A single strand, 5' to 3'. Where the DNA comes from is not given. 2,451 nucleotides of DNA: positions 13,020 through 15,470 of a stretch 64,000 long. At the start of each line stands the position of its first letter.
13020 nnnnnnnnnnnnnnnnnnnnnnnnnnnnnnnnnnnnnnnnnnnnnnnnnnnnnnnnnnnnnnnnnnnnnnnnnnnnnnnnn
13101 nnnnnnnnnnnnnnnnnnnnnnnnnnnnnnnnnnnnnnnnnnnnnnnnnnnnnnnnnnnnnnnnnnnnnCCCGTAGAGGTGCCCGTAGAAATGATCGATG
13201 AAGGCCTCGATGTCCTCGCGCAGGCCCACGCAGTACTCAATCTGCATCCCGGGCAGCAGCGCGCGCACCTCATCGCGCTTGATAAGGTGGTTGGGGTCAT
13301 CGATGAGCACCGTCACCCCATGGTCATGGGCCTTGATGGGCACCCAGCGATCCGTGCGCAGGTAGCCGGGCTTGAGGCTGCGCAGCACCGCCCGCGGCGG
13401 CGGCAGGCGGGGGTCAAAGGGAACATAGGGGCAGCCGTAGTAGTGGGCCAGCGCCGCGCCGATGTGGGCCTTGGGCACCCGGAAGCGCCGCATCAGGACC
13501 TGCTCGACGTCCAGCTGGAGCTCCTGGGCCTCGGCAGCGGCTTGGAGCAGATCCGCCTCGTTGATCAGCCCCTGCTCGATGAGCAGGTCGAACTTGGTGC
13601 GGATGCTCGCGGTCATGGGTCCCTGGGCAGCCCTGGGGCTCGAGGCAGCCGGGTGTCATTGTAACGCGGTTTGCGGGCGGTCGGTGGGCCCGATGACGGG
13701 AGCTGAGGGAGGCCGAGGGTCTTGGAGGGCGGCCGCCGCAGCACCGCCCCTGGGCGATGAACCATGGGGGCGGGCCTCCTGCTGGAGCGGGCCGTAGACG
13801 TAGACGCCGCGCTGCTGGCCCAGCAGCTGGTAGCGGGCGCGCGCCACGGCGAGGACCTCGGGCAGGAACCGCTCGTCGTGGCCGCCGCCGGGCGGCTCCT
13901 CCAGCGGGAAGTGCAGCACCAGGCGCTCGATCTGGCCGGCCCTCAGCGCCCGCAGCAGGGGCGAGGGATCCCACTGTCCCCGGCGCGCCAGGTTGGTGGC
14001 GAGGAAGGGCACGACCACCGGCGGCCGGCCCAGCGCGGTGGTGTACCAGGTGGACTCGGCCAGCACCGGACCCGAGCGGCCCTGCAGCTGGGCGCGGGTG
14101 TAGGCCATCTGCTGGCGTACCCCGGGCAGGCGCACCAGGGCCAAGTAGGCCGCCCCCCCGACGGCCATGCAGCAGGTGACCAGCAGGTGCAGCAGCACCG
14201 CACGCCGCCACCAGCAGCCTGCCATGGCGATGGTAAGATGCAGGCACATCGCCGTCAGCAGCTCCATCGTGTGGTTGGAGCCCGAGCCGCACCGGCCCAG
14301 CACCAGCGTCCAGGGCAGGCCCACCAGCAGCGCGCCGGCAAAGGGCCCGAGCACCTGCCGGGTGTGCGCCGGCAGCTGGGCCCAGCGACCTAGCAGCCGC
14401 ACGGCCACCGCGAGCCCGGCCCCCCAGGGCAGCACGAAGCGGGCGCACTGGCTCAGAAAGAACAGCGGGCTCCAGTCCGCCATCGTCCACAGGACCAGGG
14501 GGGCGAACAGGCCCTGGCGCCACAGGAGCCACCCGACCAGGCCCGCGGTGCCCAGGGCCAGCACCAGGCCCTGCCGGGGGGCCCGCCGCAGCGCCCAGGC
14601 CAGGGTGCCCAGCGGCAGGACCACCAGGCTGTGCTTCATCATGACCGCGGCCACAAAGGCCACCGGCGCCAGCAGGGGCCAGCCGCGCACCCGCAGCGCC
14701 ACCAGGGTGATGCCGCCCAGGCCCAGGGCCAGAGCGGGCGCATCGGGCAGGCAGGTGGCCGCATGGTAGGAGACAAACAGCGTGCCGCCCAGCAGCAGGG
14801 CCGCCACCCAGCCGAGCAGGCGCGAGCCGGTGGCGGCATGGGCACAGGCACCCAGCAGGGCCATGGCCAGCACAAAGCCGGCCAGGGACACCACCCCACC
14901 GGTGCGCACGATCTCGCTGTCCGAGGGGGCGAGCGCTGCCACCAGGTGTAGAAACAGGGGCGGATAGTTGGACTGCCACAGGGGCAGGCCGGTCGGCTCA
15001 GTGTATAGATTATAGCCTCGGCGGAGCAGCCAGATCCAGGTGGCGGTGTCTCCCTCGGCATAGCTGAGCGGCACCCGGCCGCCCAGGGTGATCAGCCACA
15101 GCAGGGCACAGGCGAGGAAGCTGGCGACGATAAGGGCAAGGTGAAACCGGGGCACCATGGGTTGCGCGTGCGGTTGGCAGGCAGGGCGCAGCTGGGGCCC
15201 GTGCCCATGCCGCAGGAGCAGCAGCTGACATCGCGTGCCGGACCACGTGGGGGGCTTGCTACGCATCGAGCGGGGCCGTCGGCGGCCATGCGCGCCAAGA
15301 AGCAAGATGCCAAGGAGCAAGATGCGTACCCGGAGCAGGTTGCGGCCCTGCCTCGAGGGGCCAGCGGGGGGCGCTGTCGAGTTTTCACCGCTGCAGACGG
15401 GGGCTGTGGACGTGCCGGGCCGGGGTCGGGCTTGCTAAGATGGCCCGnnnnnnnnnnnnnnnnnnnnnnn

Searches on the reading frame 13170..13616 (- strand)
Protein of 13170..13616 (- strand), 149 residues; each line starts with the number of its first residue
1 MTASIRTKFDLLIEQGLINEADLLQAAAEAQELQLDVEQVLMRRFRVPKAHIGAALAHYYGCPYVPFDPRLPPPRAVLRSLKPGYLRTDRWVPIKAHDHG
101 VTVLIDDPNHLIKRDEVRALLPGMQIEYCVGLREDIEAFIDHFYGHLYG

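Call 27: search_solved_structures(query=window:13170-13616:-, max_evalue=10, show_alignments=5)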
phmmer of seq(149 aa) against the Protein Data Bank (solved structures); distinct sequences matched with E-value up to 10: 13.
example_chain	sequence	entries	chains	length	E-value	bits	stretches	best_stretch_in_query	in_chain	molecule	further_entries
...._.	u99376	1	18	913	2.7e-09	40.3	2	10-145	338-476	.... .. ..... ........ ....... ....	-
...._G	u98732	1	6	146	0.00016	24.9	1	10-140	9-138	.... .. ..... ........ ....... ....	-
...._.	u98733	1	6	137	0.0018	21.4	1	10-111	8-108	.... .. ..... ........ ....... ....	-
8pfa_A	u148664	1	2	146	0.002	21.3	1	10-111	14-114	c-di-GMP binding domain of the ATPase enzyme PilF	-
8pdk_A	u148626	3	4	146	0.002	21.2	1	10-111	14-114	c-di-GMP binding domain of the ATPase enzyme PilF | ATP-binding motif-containing protein pilF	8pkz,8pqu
8pe0_A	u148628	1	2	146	0.0023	21.1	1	10-111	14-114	c-di-GMP binding domain of the ATPase enzyme PilF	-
9glg_A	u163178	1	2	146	0.0028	20.8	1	10-111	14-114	ATP-binding motif-containing protein pilF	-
9gl5_A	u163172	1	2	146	0.0029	20.7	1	10-111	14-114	ATP-binding motif-containing protein pilF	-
2d27_A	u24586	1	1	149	0.0032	20.6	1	10-145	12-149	type II secretion ATPase XpsE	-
2d28_C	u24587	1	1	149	0.0081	19.3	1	10-145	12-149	type II secretion ATPase XpsE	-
3jc8_Ba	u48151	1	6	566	0.17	15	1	10-145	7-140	Type IV-A pilus assembly ATPase PilB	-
9e78_2B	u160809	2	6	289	0.3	14.2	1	47-88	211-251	DMIP6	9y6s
5htl_A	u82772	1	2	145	0.73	13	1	9-137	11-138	MSHA biogenesis protein MshE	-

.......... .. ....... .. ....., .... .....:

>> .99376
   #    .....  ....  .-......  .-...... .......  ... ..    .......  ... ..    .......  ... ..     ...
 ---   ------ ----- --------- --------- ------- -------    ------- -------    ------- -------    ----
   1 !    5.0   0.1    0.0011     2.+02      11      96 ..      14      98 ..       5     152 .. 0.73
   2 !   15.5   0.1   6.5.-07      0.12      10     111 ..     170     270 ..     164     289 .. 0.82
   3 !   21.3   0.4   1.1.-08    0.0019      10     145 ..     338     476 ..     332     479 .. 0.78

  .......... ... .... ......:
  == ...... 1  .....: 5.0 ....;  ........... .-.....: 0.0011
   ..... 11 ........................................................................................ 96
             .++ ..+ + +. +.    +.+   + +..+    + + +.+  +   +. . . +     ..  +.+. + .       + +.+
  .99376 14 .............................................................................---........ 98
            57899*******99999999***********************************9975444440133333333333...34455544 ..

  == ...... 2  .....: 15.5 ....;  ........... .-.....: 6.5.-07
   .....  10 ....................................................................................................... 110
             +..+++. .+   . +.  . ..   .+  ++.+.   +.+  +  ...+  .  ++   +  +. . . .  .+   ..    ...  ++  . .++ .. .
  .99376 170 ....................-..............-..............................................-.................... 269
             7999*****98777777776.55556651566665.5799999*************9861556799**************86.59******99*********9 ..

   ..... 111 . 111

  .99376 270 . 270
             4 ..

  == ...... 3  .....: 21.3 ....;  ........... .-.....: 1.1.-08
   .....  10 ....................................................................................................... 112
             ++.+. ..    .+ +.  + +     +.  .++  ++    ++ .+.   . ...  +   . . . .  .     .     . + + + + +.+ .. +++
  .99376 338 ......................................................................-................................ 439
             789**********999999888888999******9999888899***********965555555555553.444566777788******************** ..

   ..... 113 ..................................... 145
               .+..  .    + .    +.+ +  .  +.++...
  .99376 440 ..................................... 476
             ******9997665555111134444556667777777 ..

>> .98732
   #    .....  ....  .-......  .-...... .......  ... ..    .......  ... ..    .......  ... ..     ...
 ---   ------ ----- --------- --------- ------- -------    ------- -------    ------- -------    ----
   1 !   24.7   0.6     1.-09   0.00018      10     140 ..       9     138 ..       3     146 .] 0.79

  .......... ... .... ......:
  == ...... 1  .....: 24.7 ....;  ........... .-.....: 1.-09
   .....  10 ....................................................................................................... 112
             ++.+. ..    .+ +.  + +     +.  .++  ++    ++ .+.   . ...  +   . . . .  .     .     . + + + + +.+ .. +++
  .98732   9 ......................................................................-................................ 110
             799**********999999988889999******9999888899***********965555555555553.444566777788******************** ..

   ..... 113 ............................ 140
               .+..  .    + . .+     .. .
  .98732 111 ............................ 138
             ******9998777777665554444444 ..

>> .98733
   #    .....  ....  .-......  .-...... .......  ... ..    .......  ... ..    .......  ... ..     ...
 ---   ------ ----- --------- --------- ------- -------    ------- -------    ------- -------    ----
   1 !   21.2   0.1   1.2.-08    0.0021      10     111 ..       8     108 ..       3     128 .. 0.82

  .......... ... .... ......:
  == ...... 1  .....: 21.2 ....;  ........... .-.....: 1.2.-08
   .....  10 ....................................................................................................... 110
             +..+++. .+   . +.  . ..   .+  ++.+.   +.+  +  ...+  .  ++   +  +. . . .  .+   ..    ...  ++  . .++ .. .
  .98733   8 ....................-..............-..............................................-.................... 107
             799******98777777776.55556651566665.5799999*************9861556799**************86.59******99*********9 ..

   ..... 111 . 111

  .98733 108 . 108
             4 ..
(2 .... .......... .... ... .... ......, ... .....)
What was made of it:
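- On MshEN-type c-di-GMP receptor: MshE 5HTL aligns only at E = 0.73 (call 27).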

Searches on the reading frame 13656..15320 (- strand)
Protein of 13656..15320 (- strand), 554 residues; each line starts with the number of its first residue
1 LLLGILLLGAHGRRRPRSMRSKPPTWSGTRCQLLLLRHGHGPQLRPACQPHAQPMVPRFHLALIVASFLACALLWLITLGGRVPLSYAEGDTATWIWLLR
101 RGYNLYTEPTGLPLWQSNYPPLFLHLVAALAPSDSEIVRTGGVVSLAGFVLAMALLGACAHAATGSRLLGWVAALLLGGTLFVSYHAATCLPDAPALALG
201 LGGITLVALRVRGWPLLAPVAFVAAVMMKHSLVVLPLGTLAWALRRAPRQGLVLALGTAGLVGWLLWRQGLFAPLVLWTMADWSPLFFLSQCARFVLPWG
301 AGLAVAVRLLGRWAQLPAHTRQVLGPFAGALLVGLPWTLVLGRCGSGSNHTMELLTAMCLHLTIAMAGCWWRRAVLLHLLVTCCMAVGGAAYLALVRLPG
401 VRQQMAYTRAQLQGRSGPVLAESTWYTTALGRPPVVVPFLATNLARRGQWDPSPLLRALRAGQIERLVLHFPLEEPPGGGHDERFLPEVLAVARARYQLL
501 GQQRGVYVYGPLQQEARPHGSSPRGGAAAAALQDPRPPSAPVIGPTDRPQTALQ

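Call 3: search_protein_families(library=pfam, proteins=[window:13656-15320:-], max_evalue=0.01)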
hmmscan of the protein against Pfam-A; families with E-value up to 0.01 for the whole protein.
window:13656-15320:- (554 aa): 0 families

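Call 6: search_protein_families(library=ncbifam, proteins=[window:13656-15320:-], max_evalue=0.01)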
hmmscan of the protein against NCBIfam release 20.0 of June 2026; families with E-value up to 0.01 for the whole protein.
window:13656-15320:- (554 aa): 0 families

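Call 40: search_protein_families(library=padloc, proteins=[window:13656-15320:-], max_evalue=0.01)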
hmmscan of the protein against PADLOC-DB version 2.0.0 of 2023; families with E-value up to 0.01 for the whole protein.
window:13656-15320:- (554 aa): 0 families

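Call 72: search_solved_structures(query=window:13656-15185:-, max_evalue=1)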
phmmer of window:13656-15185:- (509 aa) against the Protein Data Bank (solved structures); distinct sequences matched with E-value up to 1: 0.

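Call 73: search_protein_families(library=pfam, proteins=[window:13656-15185:-], max_evalue=10)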
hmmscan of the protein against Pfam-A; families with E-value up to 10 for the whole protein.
window:13656-15185:- (509 aa): 1 family
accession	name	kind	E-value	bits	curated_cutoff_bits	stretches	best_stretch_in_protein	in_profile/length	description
PF15971.10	Mannosyl_trans4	-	0.43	10.8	33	1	81-205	22-145/163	DolP-mannose mannosyltransferase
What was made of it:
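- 13656..15320 (-): Upstream co-directional gene for a polytopic membrane protein with no family assignment. It ends 39 bp before the ATPase start. Possible co-transcription; linkage is not conserved. Only a sub-threshold mannosyltransferase hint (call 73).
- The membrane protein has no PilC/GspF similarity and no family at all (calls 3, 72, 73).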
